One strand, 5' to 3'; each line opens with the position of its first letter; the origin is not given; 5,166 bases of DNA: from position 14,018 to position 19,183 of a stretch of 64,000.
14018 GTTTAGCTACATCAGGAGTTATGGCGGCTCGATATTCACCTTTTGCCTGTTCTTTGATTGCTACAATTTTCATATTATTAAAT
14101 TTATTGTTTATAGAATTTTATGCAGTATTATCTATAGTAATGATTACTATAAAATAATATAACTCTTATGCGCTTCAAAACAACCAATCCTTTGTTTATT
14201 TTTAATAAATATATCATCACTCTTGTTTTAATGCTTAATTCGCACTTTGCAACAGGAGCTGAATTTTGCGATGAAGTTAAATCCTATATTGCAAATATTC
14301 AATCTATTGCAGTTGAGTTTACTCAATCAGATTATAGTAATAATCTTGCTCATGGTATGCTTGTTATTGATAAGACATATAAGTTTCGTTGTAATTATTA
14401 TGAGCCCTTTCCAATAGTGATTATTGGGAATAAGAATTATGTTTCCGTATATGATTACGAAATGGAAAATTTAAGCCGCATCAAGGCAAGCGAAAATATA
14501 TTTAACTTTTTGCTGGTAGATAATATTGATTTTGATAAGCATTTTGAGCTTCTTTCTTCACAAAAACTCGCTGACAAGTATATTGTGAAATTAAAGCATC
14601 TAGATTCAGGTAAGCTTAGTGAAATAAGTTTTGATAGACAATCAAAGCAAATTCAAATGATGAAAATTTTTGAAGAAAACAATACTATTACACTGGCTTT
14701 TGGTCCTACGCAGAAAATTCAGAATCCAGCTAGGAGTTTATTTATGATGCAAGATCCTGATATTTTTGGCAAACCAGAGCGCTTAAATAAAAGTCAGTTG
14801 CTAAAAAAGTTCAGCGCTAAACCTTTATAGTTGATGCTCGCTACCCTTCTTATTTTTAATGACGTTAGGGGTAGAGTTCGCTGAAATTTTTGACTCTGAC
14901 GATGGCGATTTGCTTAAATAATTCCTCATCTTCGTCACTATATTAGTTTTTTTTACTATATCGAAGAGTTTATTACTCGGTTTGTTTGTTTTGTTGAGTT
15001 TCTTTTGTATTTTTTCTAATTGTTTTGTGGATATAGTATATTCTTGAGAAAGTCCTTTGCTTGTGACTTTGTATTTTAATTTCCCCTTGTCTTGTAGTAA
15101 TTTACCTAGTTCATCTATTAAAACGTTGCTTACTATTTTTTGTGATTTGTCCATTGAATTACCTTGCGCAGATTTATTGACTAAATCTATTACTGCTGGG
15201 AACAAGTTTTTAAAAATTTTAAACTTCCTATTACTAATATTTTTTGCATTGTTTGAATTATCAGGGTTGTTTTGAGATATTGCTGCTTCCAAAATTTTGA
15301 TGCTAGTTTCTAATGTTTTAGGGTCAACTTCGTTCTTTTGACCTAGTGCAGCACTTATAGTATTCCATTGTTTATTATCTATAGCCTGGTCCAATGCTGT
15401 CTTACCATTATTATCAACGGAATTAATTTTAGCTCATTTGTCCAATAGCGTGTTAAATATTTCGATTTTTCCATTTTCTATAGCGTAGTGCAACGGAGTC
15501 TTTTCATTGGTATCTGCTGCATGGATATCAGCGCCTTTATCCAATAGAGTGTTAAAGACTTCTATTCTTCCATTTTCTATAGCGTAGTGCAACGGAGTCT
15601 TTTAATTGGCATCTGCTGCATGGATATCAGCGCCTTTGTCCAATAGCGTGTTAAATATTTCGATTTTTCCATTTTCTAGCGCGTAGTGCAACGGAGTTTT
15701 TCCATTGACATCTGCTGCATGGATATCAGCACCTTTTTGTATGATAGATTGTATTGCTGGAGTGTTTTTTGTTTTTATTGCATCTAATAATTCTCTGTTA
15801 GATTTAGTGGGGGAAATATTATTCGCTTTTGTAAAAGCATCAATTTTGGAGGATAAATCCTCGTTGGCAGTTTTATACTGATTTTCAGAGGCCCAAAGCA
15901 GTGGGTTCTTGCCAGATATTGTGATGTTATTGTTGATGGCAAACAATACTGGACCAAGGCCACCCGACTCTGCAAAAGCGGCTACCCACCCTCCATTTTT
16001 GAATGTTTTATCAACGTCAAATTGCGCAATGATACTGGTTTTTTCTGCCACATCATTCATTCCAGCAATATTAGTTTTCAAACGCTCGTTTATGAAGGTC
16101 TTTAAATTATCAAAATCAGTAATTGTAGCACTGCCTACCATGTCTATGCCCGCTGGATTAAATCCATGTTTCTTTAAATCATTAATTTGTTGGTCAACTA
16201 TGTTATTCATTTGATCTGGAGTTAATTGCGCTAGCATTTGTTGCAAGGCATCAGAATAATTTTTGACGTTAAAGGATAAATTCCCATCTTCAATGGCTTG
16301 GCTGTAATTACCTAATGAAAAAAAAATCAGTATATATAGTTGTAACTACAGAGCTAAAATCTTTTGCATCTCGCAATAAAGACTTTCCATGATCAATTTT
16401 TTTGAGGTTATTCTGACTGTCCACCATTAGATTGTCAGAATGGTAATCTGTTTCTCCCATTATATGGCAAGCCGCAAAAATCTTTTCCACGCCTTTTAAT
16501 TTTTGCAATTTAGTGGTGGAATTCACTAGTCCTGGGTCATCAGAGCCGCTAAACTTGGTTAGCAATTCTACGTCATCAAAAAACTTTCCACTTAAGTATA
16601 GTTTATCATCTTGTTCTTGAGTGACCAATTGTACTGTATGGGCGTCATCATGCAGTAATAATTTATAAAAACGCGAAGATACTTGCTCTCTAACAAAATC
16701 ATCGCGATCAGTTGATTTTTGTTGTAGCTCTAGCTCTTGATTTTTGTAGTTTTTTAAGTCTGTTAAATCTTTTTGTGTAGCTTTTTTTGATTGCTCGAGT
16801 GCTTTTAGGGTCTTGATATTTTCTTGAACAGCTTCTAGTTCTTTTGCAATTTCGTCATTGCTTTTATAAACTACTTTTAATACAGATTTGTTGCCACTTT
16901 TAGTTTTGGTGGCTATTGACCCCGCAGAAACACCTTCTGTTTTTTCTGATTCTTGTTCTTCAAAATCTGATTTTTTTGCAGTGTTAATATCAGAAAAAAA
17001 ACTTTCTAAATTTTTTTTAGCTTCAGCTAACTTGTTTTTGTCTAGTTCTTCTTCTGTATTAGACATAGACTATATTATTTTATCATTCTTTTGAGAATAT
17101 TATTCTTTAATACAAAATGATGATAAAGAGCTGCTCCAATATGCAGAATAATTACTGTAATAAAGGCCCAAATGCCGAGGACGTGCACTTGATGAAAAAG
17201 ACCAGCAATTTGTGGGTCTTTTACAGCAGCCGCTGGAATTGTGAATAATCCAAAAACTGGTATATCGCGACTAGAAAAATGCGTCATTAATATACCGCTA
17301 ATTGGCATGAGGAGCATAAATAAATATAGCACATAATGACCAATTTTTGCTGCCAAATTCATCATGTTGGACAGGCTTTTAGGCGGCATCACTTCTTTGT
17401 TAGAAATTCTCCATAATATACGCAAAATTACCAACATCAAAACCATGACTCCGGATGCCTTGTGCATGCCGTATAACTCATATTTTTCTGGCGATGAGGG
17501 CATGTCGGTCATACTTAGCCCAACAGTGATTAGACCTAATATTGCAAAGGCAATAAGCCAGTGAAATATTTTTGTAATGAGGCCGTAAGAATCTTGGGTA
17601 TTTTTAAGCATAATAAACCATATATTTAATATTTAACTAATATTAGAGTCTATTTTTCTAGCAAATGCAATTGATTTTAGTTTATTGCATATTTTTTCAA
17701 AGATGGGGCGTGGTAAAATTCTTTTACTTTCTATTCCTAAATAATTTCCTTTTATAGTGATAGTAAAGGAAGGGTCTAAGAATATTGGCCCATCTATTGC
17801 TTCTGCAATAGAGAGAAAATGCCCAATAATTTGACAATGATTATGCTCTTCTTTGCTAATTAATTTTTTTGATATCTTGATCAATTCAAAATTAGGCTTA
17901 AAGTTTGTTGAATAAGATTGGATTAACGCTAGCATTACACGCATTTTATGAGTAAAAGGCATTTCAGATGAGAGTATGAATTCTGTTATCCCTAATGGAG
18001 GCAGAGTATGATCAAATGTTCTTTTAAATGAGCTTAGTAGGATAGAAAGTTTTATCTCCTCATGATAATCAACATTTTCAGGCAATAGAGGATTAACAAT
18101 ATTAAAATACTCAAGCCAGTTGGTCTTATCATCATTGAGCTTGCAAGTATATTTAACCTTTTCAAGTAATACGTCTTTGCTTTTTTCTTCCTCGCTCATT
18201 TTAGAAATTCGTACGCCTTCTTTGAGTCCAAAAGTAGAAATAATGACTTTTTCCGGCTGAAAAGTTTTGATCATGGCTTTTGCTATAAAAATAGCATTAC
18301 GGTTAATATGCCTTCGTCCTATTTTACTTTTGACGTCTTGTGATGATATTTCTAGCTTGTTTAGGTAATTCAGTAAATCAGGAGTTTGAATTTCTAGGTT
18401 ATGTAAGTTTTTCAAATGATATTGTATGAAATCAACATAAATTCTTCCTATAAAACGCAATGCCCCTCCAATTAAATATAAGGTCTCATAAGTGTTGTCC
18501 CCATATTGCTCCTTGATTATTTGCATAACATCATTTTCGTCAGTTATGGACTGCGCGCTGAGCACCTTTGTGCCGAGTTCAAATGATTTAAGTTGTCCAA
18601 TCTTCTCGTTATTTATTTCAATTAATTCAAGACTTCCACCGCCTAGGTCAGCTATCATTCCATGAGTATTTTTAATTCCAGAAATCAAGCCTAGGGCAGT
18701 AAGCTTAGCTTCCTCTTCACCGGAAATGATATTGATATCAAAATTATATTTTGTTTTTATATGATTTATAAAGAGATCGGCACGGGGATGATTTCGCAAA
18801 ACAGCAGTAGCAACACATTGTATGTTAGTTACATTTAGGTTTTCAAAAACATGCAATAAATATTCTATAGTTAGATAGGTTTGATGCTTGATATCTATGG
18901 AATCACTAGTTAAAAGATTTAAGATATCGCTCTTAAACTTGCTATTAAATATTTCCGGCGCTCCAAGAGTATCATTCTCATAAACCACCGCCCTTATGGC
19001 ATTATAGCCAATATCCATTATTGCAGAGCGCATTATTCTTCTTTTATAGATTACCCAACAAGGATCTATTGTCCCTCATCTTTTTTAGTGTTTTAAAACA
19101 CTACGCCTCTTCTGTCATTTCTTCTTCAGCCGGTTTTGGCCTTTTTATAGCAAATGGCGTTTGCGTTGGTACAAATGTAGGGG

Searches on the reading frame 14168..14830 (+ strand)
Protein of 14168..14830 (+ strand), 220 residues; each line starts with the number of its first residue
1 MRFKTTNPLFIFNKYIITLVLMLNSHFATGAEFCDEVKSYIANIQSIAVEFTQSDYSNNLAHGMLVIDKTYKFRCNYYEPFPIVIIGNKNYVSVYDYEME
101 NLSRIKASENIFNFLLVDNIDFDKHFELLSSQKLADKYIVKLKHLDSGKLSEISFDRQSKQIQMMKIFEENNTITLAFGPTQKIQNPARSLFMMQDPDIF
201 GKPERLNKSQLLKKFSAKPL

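Call 56: search_protein_families(library=ncbifam, proteins=[window:14168-14830:+], max_evalue=0.00001)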
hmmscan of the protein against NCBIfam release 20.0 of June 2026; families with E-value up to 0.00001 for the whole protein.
window:14168-14830:+ (220 aa): 1 family
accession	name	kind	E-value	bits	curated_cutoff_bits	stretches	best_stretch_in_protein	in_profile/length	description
TIGR00547.2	lolA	equivalog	4.7e-11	42.5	112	1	15-194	3-191/202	outer membrane lipoprotein periplasmic chaperone LolA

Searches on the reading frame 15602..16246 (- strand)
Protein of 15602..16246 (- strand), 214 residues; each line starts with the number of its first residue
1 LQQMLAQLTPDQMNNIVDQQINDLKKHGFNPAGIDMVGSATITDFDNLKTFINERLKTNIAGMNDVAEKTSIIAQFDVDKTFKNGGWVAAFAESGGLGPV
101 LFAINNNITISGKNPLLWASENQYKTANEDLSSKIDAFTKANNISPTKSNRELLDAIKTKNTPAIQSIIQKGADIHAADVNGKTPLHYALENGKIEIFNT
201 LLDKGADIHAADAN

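Call 56: search_protein_families(library=ncbifam, proteins=[window:15602-16246:-], max_evalue=0.00001)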
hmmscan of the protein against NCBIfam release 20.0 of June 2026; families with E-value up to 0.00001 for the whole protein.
window:15602-16246:- (214 aa): 6 families
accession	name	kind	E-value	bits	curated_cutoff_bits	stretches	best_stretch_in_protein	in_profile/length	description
NF047983.1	T4SS_Risk1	equivalog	3.6e-36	124.9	800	1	2-130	354-491/681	T4SS effector phosphatidylinositol 3-Kinase RisK1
NF043023.1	T4SS_AnkH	equivalog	4.9e-09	35.4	600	1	153-211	36-94/467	Dot/Icm T4SS effector AnkH/LegA3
NF043029.1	T4SS_AnkY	equivalog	1.2e-08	33.9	600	1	146-213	455-522/543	Dot/Icm T4SS effector AnkY/LegA9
NF043028.1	T4SS_AnkX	equivalog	1.3e-07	30.2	1400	1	156-202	392-438/938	Dot/Icm T4SS effector AnkN/AnkX/LegA8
NF043021.1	T4SS_AnkF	equivalog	3.3e-07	29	1000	1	135-210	569-647/917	Dot/Icm T4SS effector AnkF/LegA14/Ceg31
NF041931.2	MzaA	equivalog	7.7e-07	28.3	800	1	156-213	9-66/726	MZA anti-phage system associated sigma-70 family RNA polymerase sigma factor MzaA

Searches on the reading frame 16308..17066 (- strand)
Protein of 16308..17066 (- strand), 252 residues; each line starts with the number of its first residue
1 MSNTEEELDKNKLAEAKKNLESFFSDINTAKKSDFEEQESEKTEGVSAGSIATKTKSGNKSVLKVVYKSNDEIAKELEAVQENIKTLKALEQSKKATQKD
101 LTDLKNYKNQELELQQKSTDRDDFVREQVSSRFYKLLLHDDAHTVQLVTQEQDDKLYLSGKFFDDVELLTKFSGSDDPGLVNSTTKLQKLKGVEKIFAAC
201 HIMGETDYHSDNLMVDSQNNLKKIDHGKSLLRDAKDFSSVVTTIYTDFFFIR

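Call 57: search_protein_families(library=ncbifam, proteins=[window:16308-17066:-], max_evalue=0.00001)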
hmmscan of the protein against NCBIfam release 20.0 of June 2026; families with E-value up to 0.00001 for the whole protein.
window:16308-17066:- (252 aa): 1 family
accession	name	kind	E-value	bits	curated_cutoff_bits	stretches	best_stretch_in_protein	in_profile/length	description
NF047983.1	T4SS_Risk1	equivalog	7.4e-50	170.1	800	1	6-248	110-326/681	T4SS effector phosphatidylinositol 3-Kinase RisK1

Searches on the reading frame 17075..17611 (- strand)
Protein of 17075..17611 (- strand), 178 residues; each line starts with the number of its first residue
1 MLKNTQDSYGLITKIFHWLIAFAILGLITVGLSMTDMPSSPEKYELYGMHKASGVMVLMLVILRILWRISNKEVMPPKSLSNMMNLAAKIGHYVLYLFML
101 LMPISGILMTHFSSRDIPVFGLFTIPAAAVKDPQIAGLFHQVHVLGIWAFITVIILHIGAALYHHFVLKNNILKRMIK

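Call 57: search_protein_families(library=ncbifam, proteins=[window:17075-17611:-], max_evalue=0.00001)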
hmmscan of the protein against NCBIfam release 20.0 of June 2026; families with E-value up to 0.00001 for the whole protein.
window:17075-17611:- (178 aa): 2 families
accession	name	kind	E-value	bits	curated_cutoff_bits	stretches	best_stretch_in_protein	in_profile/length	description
NF008566.0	PRK11513.1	equivalog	2.3e-16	60.1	170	1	9-177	5-171/176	cytochrome b561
TIGR02125.1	CytB-hydogenase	equivalog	1.6e-07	31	121.5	0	9-99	3-103/212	Ni/Fe-hydrogenase, b-type cytochrome subunit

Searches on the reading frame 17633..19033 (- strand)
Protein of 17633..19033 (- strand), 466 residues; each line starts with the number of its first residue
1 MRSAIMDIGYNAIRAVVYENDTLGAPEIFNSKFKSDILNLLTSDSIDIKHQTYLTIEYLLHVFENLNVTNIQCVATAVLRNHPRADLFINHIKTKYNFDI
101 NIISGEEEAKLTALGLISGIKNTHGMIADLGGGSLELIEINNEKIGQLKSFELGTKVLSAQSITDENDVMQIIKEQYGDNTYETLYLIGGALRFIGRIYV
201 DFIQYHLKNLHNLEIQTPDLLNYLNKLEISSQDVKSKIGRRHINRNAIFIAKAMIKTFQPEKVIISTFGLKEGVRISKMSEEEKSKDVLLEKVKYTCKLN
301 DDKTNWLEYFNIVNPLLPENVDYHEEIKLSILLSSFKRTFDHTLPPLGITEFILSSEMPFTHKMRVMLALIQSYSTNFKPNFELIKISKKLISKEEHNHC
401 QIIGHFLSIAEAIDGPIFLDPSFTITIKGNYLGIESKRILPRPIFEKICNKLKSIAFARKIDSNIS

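Call 57: search_protein_families(library=ncbifam, proteins=[window:17633-19033:-], max_evalue=0.00001)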
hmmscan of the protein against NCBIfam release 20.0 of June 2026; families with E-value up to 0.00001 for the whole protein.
window:17633-19033:- (466 aa): 3 families
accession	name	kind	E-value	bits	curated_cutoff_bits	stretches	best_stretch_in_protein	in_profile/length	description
TIGR03706.1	exo_poly_only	exception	2.9e-41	141.7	307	1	3-278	2-298/300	exopolyphosphatase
NF008260.0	PRK11031.1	equivalog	6.8e-11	41.8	624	1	64-157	72-166/496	guanosine-5'-triphosphate,3'-diphosphate diphosphatase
NF008108.0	PRK10854.1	equivalog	1.8e-07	29.8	864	1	65-144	78-158/513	exopolyphosphatase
